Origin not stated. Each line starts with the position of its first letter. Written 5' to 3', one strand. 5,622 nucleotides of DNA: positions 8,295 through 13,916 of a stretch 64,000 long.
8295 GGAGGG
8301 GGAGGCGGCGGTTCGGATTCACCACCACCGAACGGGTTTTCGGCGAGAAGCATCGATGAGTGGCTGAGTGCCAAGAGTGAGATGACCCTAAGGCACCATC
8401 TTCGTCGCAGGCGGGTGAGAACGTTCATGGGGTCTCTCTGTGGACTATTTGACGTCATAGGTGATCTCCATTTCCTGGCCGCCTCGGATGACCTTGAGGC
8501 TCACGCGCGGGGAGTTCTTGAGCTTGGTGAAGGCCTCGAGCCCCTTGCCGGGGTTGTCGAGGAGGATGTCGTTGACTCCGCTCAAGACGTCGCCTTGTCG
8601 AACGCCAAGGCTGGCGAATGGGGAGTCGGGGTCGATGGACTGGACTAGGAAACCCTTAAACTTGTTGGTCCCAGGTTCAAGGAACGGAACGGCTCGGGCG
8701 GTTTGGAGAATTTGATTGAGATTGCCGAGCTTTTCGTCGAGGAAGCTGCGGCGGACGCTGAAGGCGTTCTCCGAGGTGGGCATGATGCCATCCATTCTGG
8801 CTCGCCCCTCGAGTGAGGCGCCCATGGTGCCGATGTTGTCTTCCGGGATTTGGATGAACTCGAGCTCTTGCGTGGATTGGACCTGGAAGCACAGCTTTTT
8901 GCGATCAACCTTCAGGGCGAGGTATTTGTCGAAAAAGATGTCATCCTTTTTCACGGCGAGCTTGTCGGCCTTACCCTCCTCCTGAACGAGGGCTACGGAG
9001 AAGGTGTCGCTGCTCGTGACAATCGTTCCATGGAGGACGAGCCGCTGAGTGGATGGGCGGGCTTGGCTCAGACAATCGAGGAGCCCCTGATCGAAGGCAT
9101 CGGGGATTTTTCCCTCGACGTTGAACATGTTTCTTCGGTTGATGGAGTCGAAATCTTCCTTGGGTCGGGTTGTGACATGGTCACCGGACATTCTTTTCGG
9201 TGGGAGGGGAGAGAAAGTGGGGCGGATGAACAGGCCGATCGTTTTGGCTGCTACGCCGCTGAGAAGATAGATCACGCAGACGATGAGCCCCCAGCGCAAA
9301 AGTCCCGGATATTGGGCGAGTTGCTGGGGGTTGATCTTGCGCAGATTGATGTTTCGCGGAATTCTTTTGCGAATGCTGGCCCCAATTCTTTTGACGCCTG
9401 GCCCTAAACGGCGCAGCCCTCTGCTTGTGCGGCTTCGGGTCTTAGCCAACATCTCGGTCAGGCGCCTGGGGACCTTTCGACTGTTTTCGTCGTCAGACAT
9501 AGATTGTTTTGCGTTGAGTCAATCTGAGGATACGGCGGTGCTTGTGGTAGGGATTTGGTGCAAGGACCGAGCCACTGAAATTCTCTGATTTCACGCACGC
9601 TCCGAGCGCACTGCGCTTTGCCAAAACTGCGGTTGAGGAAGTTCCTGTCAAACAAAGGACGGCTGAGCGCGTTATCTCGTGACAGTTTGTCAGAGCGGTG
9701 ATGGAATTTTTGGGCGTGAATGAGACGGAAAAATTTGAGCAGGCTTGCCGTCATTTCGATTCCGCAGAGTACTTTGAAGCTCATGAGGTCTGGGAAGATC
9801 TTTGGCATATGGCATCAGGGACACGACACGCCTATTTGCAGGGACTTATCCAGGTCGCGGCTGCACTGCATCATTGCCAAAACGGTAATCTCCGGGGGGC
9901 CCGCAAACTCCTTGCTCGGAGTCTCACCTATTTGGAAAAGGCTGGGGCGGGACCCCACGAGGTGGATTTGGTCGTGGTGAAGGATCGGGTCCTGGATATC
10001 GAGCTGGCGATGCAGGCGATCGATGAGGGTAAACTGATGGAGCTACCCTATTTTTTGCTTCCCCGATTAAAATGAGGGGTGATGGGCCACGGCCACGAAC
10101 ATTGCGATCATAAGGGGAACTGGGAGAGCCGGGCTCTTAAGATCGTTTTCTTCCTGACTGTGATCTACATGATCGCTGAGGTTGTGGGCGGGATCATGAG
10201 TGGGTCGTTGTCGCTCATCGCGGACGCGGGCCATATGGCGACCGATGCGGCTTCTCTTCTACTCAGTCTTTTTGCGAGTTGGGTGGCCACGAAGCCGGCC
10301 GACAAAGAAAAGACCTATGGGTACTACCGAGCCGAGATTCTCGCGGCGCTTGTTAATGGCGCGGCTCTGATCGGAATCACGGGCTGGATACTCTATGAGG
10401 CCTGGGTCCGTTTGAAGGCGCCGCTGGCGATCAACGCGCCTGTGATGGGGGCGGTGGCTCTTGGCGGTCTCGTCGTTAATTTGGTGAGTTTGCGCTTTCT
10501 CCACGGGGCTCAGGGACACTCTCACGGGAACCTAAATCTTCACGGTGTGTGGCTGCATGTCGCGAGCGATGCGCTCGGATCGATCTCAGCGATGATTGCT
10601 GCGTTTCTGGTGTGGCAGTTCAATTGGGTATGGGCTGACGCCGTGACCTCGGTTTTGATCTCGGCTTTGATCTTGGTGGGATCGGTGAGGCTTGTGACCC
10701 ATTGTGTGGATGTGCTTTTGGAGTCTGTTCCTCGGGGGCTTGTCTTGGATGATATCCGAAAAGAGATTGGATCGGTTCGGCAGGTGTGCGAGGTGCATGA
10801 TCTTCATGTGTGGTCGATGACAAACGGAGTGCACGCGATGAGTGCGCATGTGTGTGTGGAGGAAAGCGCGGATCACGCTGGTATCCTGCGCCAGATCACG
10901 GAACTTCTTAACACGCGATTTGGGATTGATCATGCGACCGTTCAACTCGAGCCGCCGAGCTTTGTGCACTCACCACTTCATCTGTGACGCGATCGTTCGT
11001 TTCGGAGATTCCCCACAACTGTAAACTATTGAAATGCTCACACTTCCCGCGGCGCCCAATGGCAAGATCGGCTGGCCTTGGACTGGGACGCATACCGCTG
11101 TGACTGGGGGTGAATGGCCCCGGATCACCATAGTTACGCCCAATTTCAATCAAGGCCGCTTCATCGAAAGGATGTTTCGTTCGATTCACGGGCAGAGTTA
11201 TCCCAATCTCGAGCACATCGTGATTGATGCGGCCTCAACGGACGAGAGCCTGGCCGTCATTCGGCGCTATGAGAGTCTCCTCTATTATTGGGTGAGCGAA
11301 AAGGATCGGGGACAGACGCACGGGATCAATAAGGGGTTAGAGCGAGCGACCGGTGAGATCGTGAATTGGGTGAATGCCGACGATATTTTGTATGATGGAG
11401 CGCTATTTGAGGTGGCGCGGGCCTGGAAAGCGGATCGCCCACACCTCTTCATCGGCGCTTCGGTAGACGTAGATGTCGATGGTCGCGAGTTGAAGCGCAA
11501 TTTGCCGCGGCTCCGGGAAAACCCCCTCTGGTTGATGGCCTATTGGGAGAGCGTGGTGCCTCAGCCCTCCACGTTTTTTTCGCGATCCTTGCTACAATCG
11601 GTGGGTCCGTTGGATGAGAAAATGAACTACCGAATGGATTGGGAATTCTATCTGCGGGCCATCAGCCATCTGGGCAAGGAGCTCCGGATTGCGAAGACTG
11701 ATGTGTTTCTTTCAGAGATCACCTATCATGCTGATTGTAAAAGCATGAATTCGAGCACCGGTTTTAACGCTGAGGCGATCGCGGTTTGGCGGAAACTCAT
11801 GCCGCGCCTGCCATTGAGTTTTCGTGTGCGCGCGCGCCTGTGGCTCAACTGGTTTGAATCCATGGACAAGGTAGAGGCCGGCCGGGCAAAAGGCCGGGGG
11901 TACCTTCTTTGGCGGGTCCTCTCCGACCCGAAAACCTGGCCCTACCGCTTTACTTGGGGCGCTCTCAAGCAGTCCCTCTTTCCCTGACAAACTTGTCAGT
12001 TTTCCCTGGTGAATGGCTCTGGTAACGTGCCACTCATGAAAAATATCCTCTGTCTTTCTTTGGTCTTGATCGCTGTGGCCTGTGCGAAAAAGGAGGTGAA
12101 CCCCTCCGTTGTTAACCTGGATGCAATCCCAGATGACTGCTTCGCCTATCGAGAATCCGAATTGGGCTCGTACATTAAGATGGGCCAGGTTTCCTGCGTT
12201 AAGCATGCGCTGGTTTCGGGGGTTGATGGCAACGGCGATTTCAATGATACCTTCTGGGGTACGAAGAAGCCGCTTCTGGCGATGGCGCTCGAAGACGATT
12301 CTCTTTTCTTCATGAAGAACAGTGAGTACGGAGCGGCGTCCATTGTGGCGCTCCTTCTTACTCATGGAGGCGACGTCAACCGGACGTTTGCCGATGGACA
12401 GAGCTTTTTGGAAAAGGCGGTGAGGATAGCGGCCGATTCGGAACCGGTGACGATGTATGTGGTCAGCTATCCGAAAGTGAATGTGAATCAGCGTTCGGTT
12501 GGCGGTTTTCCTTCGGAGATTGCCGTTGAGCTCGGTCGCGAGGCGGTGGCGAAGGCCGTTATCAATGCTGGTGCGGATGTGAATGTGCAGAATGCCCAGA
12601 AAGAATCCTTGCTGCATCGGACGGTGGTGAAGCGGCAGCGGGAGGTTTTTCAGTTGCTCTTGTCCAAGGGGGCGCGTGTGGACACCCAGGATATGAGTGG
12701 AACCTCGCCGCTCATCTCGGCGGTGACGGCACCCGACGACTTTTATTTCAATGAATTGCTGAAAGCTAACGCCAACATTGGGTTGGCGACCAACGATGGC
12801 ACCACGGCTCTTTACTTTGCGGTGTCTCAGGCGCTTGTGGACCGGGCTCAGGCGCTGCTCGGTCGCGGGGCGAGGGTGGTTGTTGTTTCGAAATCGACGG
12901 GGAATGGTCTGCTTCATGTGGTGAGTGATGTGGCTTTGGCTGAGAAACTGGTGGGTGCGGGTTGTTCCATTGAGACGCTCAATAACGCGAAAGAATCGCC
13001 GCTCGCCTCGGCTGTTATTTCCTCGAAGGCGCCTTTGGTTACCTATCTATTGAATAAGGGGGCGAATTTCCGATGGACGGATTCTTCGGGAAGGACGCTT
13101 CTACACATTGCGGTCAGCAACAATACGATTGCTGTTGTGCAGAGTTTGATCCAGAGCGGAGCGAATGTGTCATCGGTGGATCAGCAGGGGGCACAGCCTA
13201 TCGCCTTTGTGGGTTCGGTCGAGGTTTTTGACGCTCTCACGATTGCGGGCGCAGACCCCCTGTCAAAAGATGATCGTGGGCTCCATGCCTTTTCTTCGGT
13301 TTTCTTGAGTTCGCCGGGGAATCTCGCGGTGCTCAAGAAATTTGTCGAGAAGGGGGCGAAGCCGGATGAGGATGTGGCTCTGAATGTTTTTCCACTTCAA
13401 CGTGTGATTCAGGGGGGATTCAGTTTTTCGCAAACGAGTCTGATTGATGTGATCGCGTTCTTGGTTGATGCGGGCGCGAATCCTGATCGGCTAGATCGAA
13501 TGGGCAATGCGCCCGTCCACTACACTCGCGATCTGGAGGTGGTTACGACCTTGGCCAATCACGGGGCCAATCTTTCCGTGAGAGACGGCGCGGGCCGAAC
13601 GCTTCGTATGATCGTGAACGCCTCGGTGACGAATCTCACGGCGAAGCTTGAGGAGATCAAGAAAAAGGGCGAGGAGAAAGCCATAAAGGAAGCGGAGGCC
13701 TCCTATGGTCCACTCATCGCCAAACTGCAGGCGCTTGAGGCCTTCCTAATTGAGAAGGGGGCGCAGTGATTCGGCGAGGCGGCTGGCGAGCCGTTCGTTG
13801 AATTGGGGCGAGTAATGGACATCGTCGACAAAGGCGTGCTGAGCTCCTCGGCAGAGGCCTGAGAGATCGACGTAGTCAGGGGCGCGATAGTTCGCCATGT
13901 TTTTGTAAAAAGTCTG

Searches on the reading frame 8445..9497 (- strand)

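Call 37: search_protein_families(library=pfam, proteins=[window:8445-9497:-], max_evalue=0.00001)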
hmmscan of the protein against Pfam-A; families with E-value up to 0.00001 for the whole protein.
window:8445-9497:- (350 aa): 1 family
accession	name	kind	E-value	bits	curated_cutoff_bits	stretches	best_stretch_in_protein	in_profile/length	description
PF13180.12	PDZ_2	-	2.5e-06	28.1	27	1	282-346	13-77/80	PDZ domain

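Call 66: search_protein_families(library=ncbifam, proteins=[window:8445-9497:-], max_evalue=0.001)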
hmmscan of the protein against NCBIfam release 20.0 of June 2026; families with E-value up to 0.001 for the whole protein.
window:8445-9497:- (350 aa): 8 families
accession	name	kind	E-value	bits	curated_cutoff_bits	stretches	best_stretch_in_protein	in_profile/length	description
NF041515.1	GspC_delta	equivalog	1.6e-36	126.6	150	1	69-350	5-311/311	type II secretion system protein GspC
NF041616.1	T2SS_C_SYNERG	exception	2e-12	47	200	1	243-350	191-296/296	type II secretion system protein GspC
TIGR01713.1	typeII_sec_gspC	equivalog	3.7e-12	46.4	101.6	1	108-346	38-256/259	type II secretion system protein GspC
TIGR02037.1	degP_htrA_DO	subfamily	3e-07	29.8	416.2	1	276-349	254-327/434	Do family serine endopeptidase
NF041521.1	HhoA_HhoB_HtrA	equivalog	0.00012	21.5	450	1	276-346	258-328/335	HhoA/HhoB/HtrA family serine endopeptidase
NF047968.1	SerProtHtrA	equivalog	0.00055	19.4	470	0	281-346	289-354/357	serine protease HtrA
NF008147.1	PRK10898.1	equivalog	0.00057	19.1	408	0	276-346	274-344/352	outer membrane-stress sensor serine endopeptidase DegS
TIGR02038.1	protease_degS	equivalog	0.00058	19.1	422.95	1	276-346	273-343/351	outer membrane-stress sensor serine endopeptidase DegS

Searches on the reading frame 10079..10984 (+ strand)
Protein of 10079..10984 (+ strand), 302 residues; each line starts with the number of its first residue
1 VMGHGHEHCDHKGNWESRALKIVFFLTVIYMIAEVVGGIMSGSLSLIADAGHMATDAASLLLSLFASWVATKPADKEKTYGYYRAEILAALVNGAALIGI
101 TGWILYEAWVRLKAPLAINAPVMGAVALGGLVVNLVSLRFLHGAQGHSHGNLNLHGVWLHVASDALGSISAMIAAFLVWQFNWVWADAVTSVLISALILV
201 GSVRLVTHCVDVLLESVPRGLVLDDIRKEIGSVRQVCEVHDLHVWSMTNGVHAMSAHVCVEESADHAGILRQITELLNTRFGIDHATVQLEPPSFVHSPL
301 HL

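Call 37: search_protein_families(library=pfam, proteins=[window:10079-10984:+], max_evalue=0.00001)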
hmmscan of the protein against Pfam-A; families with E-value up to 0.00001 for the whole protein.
window:10079-10984:+ (302 aa): 2 families
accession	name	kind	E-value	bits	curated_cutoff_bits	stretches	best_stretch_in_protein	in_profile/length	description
PF01545.26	Cation_efflux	-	1.3e-41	143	26.6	1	21-214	2-198/198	Cation efflux family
PF16916.11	ZT_dimer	-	4.5e-14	52.7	26.7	1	219-292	2-77/78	Dimerisation domain of Zinc Transporter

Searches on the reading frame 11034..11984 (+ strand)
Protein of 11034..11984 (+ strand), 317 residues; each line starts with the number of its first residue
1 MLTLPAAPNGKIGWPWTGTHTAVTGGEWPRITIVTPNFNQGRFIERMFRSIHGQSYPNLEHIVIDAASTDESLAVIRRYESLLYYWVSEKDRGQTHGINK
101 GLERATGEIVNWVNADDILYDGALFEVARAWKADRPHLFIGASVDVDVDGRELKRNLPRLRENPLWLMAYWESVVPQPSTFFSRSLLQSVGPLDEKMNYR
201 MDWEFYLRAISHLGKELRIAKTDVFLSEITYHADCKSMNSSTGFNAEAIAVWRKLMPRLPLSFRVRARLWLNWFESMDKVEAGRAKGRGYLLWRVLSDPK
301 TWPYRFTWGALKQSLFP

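Call 37: search_protein_families(library=pfam, proteins=[window:11034-11984:+], max_evalue=0.00001)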
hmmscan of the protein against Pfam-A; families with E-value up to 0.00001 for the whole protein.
window:11034-11984:+ (317 aa): 3 families
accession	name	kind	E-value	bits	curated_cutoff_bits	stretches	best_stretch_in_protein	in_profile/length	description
PF00535.33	Glycos_transf_2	-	6.7e-22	78.6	23.3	1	32-171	1-147/168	Glycosyl transferase family 2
PF13641.12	Glyco_tranf_2_3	-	3.6e-08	34.2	27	1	29-198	1-133/230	Glycosyltransferase like family 2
PF10111.15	Glyco_tranf_2_2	-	1.4e-07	31.7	27.3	0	41-119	12-94/276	Glycosyltransferase like family 2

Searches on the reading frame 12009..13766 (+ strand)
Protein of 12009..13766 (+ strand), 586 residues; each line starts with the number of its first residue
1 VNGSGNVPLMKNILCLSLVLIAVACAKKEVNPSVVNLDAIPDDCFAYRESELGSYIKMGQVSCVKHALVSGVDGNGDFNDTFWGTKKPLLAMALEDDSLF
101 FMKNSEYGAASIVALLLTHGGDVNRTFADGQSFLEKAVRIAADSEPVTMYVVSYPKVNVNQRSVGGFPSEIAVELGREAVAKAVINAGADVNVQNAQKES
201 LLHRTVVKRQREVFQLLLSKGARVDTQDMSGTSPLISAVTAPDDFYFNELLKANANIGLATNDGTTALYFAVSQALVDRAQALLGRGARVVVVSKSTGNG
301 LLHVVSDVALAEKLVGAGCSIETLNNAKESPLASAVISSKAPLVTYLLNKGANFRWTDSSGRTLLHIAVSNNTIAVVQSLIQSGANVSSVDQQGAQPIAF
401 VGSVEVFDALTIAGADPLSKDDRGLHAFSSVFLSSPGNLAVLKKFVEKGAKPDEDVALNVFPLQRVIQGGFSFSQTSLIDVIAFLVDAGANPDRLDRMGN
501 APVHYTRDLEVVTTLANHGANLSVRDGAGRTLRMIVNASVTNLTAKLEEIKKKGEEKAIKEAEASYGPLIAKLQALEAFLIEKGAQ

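Call 37: search_protein_families(library=pfam, proteins=[window:12009-13766:+], max_evalue=0.00001)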
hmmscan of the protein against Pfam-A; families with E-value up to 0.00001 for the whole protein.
window:12009-13766:+ (586 aa): 5 families
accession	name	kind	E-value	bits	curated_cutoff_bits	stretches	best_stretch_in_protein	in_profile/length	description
PF12796.13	Ank_2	-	3.3e-32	111.3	27.3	3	309-390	11-89/90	Ankyrin repeats (3 copies)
PF13637.12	Ank_4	-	1.1e-25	89.6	22.7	0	334-381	3-50/50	Ankyrin repeats (many copies)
PF00023.36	Ank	-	4.6e-23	80.4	21.1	0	361-391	2-32/33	Ankyrin repeat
PF13606.12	Ank_3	-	2.6e-14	52.1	22.3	0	361-387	2-28/30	Ankyrin repeat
PF13857.12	Ank_5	-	7.1e-12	45.8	27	0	347-388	1-45/56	Ankyrin repeats (many copies)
